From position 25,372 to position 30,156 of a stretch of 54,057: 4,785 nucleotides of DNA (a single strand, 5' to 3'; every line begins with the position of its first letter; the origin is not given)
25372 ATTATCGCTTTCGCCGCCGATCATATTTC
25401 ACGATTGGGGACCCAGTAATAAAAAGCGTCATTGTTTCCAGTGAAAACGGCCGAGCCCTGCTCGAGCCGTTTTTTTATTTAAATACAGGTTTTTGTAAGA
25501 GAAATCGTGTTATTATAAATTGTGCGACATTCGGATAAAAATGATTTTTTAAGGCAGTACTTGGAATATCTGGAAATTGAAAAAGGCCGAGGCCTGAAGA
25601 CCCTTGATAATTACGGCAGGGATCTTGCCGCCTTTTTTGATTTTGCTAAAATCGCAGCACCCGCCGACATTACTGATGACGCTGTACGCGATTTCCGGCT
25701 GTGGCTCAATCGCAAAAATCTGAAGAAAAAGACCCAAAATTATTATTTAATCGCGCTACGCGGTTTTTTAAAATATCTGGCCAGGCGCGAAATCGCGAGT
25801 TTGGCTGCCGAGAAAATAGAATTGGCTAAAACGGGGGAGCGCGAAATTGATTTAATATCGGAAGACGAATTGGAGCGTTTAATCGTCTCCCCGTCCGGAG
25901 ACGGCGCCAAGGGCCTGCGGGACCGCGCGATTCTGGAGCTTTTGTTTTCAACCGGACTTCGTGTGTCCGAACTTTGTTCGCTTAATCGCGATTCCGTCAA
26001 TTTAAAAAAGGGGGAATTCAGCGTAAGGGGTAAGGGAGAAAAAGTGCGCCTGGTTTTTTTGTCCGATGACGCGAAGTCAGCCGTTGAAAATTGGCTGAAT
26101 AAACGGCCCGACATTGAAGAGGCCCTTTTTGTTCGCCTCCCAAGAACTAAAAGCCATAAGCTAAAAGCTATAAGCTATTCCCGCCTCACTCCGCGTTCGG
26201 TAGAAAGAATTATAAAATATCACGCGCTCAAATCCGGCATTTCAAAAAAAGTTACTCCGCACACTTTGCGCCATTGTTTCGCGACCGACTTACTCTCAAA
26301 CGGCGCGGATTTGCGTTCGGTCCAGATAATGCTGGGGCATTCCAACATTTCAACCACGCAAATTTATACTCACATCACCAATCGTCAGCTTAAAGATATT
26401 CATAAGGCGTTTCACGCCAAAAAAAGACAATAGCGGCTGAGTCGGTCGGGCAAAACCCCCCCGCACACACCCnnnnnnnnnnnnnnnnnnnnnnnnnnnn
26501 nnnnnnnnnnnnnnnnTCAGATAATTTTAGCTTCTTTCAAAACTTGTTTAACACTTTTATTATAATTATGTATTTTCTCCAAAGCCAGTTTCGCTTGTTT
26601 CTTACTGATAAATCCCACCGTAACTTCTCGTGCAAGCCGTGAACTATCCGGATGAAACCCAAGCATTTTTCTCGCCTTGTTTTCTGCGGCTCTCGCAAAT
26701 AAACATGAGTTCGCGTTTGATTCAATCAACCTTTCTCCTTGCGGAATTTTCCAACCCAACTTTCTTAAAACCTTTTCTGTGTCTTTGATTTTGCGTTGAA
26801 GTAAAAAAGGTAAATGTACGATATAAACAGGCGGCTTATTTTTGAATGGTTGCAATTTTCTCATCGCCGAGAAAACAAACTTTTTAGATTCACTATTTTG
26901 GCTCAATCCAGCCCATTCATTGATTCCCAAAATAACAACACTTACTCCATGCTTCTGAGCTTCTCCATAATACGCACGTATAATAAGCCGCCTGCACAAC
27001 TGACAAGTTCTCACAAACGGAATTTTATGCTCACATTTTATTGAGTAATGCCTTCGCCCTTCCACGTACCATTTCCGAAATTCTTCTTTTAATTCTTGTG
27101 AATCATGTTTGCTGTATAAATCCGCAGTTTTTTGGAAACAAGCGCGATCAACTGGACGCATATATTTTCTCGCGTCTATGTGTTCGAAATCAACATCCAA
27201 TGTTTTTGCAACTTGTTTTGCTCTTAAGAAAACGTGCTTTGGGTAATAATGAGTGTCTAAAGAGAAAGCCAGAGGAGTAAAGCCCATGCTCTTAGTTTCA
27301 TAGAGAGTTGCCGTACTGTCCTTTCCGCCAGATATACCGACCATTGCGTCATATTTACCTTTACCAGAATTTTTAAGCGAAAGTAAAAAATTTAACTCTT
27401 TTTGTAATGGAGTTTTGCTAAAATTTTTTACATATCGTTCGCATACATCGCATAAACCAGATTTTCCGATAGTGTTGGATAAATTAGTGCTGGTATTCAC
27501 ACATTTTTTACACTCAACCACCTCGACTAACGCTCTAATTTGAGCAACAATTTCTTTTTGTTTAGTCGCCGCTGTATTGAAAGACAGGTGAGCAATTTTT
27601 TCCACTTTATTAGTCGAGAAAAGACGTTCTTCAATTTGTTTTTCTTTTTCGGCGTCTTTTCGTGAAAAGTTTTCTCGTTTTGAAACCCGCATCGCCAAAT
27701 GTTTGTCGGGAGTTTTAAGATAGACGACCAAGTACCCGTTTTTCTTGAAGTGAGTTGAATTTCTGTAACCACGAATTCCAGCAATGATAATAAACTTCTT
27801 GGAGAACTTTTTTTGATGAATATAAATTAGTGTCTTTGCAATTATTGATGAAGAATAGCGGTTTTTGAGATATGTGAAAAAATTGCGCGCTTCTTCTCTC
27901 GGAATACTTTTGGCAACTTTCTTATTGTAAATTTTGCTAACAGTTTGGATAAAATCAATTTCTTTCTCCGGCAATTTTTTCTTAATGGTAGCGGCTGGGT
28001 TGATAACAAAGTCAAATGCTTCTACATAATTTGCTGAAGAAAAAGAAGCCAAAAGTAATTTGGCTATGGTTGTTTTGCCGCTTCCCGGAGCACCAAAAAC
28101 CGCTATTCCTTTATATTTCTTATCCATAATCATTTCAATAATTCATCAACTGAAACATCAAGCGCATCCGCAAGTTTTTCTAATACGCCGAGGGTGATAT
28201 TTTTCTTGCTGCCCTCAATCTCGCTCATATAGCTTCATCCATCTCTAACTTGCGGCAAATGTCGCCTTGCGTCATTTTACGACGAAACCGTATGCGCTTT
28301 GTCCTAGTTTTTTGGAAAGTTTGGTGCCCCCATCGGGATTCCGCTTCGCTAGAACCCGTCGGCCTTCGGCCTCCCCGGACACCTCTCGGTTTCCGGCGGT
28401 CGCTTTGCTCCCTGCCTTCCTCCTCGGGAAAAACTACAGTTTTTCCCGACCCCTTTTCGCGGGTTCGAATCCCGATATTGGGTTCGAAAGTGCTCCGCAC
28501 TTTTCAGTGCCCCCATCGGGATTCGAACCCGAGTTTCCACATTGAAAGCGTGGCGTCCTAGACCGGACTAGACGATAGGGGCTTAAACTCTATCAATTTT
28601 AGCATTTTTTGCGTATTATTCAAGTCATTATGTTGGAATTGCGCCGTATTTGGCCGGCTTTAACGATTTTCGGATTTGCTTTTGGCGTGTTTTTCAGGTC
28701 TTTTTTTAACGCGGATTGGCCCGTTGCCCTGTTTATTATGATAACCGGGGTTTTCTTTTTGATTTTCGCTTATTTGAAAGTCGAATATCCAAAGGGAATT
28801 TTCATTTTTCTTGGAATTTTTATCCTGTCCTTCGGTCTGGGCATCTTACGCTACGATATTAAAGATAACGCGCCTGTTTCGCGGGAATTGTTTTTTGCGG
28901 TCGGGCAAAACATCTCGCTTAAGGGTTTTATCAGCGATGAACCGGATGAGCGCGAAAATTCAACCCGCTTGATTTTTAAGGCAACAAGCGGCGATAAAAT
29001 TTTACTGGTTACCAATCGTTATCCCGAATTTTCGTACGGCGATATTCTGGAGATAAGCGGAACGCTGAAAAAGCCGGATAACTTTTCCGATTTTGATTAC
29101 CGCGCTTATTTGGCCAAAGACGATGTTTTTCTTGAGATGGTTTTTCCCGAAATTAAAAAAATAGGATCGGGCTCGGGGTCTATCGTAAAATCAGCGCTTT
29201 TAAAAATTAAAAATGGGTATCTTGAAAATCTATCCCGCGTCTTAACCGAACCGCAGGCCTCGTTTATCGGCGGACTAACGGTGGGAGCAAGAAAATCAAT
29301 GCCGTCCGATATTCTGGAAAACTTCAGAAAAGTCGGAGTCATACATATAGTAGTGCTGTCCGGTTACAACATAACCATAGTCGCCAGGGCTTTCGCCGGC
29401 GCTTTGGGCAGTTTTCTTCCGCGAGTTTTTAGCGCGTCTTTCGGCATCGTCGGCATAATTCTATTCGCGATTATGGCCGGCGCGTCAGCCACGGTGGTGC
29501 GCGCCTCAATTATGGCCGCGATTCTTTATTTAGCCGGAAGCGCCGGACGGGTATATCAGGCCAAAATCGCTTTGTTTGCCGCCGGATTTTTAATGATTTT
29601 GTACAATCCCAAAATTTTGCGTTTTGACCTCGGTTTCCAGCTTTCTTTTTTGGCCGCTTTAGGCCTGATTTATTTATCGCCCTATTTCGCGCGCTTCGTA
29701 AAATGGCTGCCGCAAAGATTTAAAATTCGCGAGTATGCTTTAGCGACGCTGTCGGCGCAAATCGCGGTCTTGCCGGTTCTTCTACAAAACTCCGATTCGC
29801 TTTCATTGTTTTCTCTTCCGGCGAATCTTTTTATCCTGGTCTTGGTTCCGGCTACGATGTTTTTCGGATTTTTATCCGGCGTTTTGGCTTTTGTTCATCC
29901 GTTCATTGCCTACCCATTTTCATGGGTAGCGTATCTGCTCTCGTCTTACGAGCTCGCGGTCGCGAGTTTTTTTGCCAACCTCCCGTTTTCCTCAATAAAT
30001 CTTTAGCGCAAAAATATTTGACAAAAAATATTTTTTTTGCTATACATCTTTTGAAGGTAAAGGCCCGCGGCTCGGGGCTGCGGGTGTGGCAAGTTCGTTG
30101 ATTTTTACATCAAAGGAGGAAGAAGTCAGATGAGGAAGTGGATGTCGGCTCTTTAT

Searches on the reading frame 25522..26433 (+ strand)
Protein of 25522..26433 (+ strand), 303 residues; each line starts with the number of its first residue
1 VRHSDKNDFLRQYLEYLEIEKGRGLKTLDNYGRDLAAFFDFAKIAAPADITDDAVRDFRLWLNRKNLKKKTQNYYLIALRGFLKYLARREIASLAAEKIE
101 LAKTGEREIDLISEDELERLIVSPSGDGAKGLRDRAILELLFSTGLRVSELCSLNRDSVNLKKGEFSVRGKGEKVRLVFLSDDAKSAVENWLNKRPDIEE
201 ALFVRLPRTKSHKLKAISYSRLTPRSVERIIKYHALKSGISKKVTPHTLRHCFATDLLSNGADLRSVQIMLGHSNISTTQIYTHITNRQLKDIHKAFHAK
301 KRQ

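Call 8: search_protein_families(library=pfam, proteins=[window:25522-26433:+], max_evalue=0.001)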
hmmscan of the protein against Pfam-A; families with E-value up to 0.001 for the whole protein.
window:25522-26433:+ (303 aa): 4 families
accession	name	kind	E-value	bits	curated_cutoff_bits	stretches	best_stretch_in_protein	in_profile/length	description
PF00589.27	Phage_integrase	-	1.5e-42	145.7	27.1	1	112-286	3-169/172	Phage integrase family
PF02899.23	Phage_int_SAM_1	-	8.5e-16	58.4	22.3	1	11-89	2-82/83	Phage integrase, N-terminal SAM-like domain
PF13495.12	Phage_int_SAM_4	-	8e-09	36.2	27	1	11-91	3-83/85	Phage integrase, N-terminal SAM-like domain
PF13102.12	Phage_int_SAM_5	-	2.9e-07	31.2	22.3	1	8-92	1-88/98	Phage integrase SAM-like domain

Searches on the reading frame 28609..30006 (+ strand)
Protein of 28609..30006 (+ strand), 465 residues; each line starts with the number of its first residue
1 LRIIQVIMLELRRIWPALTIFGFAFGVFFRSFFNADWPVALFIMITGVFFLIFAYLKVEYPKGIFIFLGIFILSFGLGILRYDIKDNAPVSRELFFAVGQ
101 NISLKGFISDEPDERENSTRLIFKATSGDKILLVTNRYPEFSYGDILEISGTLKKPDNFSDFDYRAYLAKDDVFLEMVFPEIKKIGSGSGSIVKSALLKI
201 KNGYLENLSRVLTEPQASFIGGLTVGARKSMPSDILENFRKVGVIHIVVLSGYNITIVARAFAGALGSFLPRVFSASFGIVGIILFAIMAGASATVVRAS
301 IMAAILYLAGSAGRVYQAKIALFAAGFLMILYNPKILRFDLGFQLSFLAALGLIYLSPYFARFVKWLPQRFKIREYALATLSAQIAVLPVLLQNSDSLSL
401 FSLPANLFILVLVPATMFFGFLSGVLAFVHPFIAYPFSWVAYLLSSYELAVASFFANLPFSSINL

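Call 3: search_protein_families(library=pfam, proteins=[window:28609-30006:+], max_evalue=0.01)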
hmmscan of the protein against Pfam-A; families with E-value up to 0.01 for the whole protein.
window:28609-30006:+ (465 aa): 2 families
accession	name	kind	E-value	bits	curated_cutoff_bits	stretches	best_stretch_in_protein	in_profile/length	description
PF03772.21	Competence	-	7.3e-42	144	23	1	223-464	1-244/270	Competence protein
PF13567.11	DUF4131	-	7.3e-18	65.2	31.6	1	37-183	3-163/165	Domain of unknown function (DUF4131)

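Call 4: search_protein_families(library=ncbifam, proteins=[window:28609-30006:+], max_evalue=0.01)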
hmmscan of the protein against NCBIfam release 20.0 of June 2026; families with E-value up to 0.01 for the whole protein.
window:28609-30006:+ (465 aa): 4 families
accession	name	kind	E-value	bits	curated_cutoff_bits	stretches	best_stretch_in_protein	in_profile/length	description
TIGR00361.1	ComEC_Rec2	equivalog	1e-25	90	190.05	1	156-450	77-373/663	DNA internalization-related competence protein ComEC/Rec2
TIGR00360.1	ComEC_N-term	subfamily_domain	5e-14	52.9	36.5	1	244-412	1-163/171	ComEC/Rec2-related protein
NF045979.1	ComEC_MAG0480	equivalog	4.9e-11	42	150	1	48-450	54-423/461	MAG0480 family ComEC-like protein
NF008580.0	PRK11539.1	equivalog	1.1e-08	34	969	1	206-437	188-428/758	ComEC family protein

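Call 44: find_related_loci(query=A2, collection=metagenome_contigs, flank=10000)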
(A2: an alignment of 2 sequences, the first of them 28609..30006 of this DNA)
Query A2 (465 aa) in metagenome_contigs; peptide patterns used: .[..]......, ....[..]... (x = any residue, [..] = any of these).
346 stretches matched a pattern; 140 encode a relative of the query (tblastn E <= 1e-3); the best 80 are kept; 80 distinct loci.
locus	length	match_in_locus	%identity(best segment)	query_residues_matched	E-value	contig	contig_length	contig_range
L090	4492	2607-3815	52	70-465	1e-130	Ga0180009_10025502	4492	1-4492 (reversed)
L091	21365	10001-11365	41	38-465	1e-99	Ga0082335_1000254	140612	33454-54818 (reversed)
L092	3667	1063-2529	38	3-465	8e-98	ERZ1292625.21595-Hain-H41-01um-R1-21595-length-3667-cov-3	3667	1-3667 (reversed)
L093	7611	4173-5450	40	43-465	3e-94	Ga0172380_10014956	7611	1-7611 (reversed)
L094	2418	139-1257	42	78-451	3e-91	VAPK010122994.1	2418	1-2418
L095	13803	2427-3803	41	22-463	1e-86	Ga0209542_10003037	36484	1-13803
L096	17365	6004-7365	39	20-464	1e-84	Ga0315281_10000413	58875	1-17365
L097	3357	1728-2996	37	67-465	3e-82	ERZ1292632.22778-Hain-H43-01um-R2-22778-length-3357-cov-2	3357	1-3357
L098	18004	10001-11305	39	57-465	5e-80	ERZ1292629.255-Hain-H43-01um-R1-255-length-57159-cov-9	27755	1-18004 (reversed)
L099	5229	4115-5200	41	108-464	1e-78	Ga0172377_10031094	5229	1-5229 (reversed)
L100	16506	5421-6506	41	108-464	1e-78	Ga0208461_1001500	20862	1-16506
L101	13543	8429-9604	42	97-463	2e-78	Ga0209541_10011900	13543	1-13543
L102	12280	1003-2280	40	68-465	4e-78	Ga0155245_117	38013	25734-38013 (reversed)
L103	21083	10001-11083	42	108-464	5e-79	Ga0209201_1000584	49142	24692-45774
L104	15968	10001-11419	35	23-464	5e-78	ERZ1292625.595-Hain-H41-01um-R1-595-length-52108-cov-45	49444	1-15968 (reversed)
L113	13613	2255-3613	34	23-465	3e-68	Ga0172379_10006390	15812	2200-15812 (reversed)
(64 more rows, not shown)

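Call 51: search_protein_families(library=pfam, proteins=[L102:2427-3404:+], max_evalue=1)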
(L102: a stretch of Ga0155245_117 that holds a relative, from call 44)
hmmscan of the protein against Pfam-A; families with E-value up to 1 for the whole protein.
L102:2427-3404:+ (325 aa): 1 family
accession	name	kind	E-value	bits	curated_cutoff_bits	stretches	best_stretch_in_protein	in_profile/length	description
PF10014.15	2OG-Fe_Oxy_2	-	8.9e-24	84.7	23.1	1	130-315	17-189/192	2OG-Fe dioxygenase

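Call 108: search_protein_families(library=pfam, proteins=[L113:3862-5238:+, L104:11530-12120:-], max_evalue=0.001)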
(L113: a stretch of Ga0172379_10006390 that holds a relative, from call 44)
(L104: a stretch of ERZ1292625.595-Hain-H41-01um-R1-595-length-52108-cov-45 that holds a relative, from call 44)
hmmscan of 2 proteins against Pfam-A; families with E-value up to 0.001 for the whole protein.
L113:3862-5238:+ (458 aa): 0 families

L104:11530-12120:- (196 aa): 1 family
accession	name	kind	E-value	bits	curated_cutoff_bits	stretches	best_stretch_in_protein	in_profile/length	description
PF09335.16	VTT_dom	-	3e-15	57.2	33.9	1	31-154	2-122/123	VTT domain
